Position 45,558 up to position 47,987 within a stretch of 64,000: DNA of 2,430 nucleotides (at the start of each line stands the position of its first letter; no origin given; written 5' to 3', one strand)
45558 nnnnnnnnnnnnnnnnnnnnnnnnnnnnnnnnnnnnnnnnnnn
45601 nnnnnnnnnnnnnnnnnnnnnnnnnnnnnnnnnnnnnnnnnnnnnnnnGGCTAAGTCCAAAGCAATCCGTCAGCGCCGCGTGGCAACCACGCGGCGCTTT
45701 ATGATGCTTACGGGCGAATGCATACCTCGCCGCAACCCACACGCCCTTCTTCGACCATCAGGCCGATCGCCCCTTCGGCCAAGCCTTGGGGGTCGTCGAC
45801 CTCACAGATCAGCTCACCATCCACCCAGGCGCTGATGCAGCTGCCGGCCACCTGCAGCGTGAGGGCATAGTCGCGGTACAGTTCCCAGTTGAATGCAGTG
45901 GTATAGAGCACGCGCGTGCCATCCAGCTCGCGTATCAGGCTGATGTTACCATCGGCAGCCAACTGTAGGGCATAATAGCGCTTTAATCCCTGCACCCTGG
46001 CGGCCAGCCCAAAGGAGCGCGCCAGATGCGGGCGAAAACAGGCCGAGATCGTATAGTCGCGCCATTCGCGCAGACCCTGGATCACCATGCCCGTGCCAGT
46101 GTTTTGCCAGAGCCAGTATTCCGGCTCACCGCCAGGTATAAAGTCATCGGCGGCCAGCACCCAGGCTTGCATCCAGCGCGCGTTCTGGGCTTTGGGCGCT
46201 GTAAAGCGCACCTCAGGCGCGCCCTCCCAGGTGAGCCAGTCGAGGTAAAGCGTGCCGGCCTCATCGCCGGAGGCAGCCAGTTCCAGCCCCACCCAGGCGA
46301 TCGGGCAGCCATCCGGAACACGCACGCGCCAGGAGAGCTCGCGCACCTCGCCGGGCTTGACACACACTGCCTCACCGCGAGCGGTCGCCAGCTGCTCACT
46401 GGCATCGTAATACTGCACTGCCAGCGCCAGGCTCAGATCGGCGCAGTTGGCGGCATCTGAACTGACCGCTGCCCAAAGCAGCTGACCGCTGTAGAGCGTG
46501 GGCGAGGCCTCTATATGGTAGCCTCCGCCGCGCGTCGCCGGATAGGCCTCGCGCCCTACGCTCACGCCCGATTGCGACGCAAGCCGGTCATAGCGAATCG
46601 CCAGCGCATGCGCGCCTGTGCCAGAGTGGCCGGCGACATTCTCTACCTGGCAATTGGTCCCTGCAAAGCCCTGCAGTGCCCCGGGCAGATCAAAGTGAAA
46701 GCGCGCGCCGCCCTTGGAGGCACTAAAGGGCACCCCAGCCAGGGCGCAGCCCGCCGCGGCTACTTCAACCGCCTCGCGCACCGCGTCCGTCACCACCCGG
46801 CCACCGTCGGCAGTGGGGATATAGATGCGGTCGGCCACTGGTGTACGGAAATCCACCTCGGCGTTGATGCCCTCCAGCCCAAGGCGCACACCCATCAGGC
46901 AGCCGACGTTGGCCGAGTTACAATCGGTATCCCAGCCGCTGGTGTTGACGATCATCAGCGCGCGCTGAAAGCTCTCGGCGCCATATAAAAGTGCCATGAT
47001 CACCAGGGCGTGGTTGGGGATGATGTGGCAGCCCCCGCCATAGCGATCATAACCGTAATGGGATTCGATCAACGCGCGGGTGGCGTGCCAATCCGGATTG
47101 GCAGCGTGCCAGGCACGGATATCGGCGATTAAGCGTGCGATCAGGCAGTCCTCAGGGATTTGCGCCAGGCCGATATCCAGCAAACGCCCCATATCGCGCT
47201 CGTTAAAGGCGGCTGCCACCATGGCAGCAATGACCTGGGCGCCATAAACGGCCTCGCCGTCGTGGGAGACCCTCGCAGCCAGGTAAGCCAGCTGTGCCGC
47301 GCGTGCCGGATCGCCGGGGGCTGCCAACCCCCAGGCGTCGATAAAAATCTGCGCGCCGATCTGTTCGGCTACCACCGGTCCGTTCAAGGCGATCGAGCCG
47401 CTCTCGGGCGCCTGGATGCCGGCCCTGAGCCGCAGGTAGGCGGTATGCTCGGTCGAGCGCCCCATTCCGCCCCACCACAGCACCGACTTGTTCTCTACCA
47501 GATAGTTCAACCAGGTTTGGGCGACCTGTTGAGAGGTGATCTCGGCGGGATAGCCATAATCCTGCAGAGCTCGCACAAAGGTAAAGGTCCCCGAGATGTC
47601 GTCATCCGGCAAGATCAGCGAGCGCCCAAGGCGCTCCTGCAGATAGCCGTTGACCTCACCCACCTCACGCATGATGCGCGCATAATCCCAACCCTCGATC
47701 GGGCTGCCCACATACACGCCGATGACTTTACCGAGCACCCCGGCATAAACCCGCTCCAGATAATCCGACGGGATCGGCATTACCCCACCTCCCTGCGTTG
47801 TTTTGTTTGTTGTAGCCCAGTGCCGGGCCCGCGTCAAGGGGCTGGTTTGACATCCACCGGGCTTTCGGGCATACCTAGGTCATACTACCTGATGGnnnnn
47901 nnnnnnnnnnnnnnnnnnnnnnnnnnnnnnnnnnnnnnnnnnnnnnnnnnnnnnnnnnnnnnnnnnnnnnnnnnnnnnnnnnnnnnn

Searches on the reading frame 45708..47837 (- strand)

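Call 6: search_protein_families(library=pfam, proteins=[window:45708-47837:-])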
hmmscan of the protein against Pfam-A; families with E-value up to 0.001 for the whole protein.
window:45708-47837:- (709 aa): 2 families
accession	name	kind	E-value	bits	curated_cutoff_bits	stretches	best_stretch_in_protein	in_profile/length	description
PF03747.19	ADP_ribosyl_GH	-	1.3e-55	189.6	26.2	1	33-326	2-286/287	ADP-ribosylglycohydrolase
PF21708.4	Glyco_hydro_59_C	-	0.00037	21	27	0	574-689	31-153/175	Galactocerebrosidase, C-terminal lectin domain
